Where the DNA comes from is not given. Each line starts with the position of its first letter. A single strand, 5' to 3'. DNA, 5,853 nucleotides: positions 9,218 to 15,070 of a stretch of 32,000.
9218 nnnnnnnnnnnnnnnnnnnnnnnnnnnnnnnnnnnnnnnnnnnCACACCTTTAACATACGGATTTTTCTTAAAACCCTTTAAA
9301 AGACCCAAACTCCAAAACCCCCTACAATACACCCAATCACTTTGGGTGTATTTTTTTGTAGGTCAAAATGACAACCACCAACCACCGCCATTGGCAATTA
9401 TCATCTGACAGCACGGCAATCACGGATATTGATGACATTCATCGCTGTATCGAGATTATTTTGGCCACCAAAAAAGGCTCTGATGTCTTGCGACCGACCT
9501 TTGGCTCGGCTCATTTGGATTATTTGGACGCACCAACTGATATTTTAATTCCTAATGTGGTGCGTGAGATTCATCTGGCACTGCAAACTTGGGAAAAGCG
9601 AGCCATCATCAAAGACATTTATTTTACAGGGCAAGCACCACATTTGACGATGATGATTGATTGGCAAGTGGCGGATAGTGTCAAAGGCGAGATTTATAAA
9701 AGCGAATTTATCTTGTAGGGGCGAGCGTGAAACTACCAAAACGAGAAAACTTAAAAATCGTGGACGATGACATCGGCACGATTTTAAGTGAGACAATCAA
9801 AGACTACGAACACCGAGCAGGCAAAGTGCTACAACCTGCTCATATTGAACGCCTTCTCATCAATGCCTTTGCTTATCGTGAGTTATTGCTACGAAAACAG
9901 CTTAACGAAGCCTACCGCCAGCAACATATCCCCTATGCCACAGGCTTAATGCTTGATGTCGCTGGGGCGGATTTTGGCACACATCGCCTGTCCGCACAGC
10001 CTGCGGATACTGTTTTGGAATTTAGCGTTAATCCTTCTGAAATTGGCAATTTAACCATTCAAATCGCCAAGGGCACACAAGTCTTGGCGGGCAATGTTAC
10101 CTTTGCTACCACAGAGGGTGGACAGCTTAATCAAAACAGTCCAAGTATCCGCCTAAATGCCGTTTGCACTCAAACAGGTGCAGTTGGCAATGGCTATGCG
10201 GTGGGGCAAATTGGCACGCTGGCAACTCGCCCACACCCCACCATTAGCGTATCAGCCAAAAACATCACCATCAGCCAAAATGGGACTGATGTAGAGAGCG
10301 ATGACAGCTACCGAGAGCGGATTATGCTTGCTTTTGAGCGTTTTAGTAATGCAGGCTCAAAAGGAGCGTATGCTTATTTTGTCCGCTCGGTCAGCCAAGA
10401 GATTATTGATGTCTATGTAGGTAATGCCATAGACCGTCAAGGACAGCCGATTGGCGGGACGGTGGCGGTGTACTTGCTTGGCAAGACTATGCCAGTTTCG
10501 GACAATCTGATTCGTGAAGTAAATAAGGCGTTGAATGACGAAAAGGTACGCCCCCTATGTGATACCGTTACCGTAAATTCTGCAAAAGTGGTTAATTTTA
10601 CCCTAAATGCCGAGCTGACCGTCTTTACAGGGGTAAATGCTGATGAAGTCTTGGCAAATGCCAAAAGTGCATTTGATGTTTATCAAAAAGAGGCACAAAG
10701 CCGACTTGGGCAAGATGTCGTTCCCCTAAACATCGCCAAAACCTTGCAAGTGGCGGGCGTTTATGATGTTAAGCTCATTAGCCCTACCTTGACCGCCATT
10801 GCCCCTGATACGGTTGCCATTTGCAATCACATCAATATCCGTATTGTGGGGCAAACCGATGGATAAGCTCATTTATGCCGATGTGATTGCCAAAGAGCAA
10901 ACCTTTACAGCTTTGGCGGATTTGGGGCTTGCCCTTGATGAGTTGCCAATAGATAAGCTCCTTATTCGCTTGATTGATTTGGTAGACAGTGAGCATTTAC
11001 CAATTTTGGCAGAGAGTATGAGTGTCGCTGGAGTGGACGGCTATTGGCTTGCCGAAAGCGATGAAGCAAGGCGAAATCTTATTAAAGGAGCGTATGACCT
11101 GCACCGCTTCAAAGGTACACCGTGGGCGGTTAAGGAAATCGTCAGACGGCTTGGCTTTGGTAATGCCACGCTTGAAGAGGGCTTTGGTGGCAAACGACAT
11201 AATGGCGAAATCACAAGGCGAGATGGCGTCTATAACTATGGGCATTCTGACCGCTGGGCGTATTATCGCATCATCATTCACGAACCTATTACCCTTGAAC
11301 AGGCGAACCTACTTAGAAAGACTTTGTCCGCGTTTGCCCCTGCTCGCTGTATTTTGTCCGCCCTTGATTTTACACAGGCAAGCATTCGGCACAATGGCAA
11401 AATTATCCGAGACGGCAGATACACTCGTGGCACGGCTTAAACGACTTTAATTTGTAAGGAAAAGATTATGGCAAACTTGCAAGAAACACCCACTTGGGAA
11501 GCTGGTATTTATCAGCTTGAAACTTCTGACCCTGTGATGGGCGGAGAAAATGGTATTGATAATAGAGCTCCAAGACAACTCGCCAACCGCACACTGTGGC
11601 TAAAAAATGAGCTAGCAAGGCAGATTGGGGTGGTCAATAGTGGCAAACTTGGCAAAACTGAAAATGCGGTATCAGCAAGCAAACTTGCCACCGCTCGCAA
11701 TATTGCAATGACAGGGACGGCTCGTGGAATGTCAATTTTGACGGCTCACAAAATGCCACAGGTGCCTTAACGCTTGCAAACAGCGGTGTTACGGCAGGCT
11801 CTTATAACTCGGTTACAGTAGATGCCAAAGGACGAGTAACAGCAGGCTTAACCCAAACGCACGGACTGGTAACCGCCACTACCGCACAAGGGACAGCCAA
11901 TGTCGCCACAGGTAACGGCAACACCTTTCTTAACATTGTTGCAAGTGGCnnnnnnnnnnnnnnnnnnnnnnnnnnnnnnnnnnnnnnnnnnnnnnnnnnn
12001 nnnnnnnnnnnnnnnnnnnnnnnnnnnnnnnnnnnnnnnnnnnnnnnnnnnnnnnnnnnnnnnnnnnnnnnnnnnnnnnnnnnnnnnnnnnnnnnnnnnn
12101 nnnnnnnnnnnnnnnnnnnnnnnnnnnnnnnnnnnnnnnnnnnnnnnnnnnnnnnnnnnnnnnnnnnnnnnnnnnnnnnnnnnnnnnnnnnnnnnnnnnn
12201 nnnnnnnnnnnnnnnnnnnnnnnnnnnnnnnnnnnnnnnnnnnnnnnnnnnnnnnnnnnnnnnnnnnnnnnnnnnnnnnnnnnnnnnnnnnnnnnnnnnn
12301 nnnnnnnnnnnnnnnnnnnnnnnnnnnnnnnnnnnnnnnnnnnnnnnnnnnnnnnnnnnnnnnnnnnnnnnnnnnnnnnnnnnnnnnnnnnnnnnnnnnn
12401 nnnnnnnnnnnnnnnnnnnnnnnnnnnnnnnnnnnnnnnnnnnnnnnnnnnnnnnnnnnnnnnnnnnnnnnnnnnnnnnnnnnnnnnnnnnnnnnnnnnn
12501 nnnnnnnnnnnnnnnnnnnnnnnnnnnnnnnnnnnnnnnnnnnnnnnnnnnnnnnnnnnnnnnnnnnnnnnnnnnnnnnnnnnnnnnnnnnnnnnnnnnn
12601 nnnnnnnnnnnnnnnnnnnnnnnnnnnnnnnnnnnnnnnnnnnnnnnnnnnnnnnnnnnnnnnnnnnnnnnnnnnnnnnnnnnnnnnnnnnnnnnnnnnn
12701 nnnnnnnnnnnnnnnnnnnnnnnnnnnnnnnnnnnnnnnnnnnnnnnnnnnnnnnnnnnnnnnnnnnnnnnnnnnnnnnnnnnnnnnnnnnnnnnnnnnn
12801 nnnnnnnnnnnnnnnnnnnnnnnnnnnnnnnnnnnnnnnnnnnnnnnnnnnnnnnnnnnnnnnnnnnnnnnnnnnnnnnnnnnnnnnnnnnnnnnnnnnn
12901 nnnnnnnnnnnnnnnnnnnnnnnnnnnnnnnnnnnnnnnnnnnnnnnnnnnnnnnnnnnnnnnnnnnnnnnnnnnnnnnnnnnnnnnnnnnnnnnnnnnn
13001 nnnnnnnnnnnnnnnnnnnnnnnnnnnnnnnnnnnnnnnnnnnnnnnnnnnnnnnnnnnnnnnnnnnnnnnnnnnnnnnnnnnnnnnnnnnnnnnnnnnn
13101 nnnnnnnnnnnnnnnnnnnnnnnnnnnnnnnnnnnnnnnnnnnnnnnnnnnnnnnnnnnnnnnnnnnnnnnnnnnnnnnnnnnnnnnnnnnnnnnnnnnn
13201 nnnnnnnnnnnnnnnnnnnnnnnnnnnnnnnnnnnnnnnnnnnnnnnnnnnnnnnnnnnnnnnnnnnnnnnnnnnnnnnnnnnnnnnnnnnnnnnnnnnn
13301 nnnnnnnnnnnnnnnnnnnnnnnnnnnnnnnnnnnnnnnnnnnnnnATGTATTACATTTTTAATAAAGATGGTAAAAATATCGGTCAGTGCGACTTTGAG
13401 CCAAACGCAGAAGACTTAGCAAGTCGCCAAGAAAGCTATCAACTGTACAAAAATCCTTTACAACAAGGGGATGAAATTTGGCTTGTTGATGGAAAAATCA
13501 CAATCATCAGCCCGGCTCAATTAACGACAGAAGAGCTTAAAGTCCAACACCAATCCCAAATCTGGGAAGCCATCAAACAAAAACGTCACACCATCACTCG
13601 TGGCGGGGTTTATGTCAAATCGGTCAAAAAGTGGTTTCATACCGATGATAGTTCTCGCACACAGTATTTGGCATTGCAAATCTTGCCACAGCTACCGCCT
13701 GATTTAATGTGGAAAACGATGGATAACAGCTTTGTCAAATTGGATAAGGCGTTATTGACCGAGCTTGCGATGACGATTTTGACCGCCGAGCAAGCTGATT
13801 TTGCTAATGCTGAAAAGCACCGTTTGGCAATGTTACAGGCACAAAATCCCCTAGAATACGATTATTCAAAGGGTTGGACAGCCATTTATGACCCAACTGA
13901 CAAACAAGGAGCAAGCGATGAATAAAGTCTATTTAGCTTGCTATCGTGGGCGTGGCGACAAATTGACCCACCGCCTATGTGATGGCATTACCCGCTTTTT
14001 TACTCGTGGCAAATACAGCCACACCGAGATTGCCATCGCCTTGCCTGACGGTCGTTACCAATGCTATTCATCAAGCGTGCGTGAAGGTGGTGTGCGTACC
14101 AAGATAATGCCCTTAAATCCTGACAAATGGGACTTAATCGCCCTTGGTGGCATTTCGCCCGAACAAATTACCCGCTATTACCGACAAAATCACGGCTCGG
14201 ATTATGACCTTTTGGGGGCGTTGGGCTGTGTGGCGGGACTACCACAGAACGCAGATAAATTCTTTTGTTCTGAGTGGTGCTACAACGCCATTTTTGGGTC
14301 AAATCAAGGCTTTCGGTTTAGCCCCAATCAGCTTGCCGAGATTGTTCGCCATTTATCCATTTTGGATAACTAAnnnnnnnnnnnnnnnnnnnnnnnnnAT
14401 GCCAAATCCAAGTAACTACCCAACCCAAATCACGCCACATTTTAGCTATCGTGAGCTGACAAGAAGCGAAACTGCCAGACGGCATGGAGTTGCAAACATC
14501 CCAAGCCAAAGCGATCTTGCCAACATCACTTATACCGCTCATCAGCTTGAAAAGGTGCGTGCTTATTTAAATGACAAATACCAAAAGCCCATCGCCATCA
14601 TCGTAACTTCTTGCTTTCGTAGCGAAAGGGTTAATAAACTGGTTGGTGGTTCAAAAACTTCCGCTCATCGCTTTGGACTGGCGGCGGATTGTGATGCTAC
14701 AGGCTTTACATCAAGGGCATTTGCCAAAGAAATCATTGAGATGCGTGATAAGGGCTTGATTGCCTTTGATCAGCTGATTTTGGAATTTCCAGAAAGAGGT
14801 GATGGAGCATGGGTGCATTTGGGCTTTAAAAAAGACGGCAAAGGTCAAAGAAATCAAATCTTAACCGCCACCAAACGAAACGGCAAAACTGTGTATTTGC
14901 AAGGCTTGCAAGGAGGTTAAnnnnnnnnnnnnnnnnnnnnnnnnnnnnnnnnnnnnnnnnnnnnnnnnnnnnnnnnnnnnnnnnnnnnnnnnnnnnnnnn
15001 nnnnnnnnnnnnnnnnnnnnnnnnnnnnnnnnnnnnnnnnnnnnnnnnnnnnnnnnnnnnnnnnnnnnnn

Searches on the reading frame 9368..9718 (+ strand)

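Call 13: search_protein_families(library=pfam, proteins=[window:9368-9718:+], max_evalue=0.01)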
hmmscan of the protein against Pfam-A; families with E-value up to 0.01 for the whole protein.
window:9368-9718:+ (116 aa): 1 family
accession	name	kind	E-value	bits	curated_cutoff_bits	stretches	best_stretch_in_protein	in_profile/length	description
PF04965.19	GPW_gp25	-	1.4e-10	41.3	27.2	1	22-98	5-88/96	Baseplate wedge protein gp25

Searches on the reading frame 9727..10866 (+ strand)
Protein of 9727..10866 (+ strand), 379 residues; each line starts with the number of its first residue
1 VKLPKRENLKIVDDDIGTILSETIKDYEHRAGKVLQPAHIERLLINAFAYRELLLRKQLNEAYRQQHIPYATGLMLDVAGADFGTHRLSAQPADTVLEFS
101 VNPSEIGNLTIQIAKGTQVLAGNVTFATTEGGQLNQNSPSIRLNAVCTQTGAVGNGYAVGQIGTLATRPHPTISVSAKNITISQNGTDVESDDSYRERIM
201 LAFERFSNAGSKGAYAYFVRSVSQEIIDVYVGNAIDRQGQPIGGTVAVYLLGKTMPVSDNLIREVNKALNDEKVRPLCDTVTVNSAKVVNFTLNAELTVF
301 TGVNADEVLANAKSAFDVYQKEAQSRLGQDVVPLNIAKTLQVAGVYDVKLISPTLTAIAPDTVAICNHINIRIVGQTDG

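Call 7: search_protein_families(library=phrogs, proteins=[window:9727-10866:+])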
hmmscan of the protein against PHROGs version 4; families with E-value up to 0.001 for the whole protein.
window:9727-10866:+ (379 aa): 4 families
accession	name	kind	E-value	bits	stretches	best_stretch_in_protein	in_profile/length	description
phrog_6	-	tail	4e-69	234.7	1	14-376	70-408/548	baseplate wedge subunit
phrog_4226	-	tail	1.4e-47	162.9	1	172-376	21-226/228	baseplate protein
phrog_21670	-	unknown function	2.3e-28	99.7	1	10-152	7-148/152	-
phrog_1608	-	tail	2.7e-13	50.8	1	184-371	2-188/192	tail protein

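Call 13: search_protein_families(library=pfam, proteins=[window:9727-10866:+], max_evalue=0.01)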
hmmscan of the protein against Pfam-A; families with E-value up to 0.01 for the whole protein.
window:9727-10866:+ (379 aa): 1 family
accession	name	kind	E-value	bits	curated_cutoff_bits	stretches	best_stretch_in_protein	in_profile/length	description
PF04865.19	Baseplate_J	-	1.1e-44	153.1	21.1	1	75-336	4-252/255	Baseplate J-like protein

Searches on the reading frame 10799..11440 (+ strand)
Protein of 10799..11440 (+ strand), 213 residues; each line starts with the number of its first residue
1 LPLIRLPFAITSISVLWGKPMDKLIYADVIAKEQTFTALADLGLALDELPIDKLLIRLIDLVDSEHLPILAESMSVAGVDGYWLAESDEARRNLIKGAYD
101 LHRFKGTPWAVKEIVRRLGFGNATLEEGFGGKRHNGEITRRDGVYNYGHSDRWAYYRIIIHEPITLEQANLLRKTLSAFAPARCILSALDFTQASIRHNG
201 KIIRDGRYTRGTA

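Call 13: search_protein_families(library=pfam, proteins=[window:10799-11440:+], max_evalue=0.01)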
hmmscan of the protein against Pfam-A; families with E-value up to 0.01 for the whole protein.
window:10799-11440:+ (213 aa): 1 family
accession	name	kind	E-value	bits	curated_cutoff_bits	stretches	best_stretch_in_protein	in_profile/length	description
PF09684.15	Tail_P2_I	-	8.9e-19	68.2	20.6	1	33-183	6-139/139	Phage tail protein (Tail_P2_I)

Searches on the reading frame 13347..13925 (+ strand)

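Call 13: search_protein_families(library=pfam, proteins=[window:13347-13925:+], max_evalue=0.01)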
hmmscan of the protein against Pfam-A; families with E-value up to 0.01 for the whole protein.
window:13347-13925:+ (192 aa): 1 family
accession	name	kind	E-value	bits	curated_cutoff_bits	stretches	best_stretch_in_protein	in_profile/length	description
PF14301.12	DUF4376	-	5e-19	69.2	25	1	68-174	2-105/106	Domain of unknown function (DUF4376)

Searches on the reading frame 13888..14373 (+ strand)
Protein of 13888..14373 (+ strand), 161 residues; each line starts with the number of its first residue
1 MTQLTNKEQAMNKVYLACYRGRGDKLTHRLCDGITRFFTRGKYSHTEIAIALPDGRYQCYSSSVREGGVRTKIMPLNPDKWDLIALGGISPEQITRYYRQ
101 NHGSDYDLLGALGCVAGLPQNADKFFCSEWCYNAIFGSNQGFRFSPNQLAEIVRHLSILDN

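Call 7: search_protein_families(library=phrogs, proteins=[window:13888-14373:+])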
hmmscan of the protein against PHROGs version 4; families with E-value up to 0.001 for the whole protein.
window:13888-14373:+ (161 aa): 2 families
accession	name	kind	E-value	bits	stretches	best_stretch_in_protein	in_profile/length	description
phrog_1128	-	moron, auxiliary metabolic gene and host takeover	2.8e-50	172.6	1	7-156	18-171/381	enoyl-CoA hydratase/carnithine racemase-like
phrog_22304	-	unknown function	7.2e-25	88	1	77-154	3-79/85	-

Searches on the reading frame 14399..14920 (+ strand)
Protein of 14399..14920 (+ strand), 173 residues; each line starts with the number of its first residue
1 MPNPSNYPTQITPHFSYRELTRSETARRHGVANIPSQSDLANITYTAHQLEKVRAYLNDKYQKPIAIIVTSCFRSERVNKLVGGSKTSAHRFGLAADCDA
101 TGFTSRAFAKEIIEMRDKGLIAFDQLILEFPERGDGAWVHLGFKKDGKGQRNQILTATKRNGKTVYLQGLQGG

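Call 7: search_protein_families(library=phrogs, proteins=[window:14399-14920:+])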
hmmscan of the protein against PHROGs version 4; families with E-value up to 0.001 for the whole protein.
window:14399-14920:+ (173 aa): 3 families
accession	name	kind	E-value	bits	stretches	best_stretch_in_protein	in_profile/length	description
phrog_894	-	lysis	2.1e-39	136.6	1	9-170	44-188/389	endolysin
phrog_28234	-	lysis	9.6e-09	35.7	1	5-93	238-316/372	endolysin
phrog_17373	-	other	0.00067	20.4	1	43-110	35-99/224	peptidase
